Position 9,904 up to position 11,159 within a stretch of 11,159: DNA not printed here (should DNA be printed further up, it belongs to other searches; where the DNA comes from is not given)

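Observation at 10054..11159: Type IIG / PglX-like methyltransferase C-terminus abutting the virion operon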

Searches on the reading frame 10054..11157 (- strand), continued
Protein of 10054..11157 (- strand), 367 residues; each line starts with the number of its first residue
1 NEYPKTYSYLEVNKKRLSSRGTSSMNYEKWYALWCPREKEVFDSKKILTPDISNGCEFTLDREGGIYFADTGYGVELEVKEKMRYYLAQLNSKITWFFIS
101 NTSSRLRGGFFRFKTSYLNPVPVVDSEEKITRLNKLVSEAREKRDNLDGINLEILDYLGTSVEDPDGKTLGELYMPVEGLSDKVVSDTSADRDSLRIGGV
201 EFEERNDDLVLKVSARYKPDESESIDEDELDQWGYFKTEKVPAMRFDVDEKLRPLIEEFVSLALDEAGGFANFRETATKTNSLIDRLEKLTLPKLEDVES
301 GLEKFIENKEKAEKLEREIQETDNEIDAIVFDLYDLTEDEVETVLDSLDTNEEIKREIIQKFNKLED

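Call 83: search_protein_families(library=padloc, proteins=[L010:7422-9794:+], max_evalue=0.00001)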
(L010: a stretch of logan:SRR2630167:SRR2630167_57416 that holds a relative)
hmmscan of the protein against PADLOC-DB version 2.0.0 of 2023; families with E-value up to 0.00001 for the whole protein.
L010:7422-9794:+ (790 aa): 29 families (the best 25 are shown)
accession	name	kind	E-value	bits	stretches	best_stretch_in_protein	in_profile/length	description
PDLC02643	DrmMI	-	4.6e-87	291.1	2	454-760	539-863/1347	DrmMI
PDLC02638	DrmMI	-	2.2e-68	229.3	2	454-760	538-866/935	DrmMI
PDLC03613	REase_MTase_IIG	-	4.4e-57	191.6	1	10-759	12-740/1250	Type IIG restriction enzyme-methyltransferase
PDLC03620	REase_MTase_IIG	-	1.4e-48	163.4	2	201-551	291-628/1378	Type IIG restriction enzyme-methyltransferase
PDLC02645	DrmMI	-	1.4e-45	153.8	2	456-639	534-726/772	DrmMI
PDLC03618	REase_MTase_IIG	-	1.4e-42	143.2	2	462-627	540-714/1429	Type IIG restriction enzyme-methyltransferase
PDLC03622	REase_MTase_IIG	-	1.7e-40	136.3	3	572-641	590-659/1524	Type IIG restriction enzyme-methyltransferase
PDLC02639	DrmMI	-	6.2e-35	118.7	1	457-718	237-480/803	DrmMI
PDLC03629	REase_MTase_IIG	-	1.1e-32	110.8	1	331-646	245-557/1182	Type IIG restriction enzyme-methyltransferase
PDLC02644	DrmMI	-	5.5e-28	95.4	1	457-625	52-228/988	DrmMI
PDLC03609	REase_MTase_IIG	-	8.4e-26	88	1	135-634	106-540/1066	Type IIG restriction enzyme-methyltransferase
PDLC03614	REase_MTase_IIG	-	2.5e-24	83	1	146-627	169-682/1584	Type IIG restriction enzyme-methyltransferase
PDLC03611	REase_MTase_IIG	-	3.8e-24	82.2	1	224-627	230-655/1532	Type IIG restriction enzyme-methyltransferase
PDLC02646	DrmMI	-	8.8e-20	68.4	1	561-626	34-98/792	DrmMI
PDLC02642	DrmMI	-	2.3e-17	60.7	1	155-433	159-447/594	DrmMI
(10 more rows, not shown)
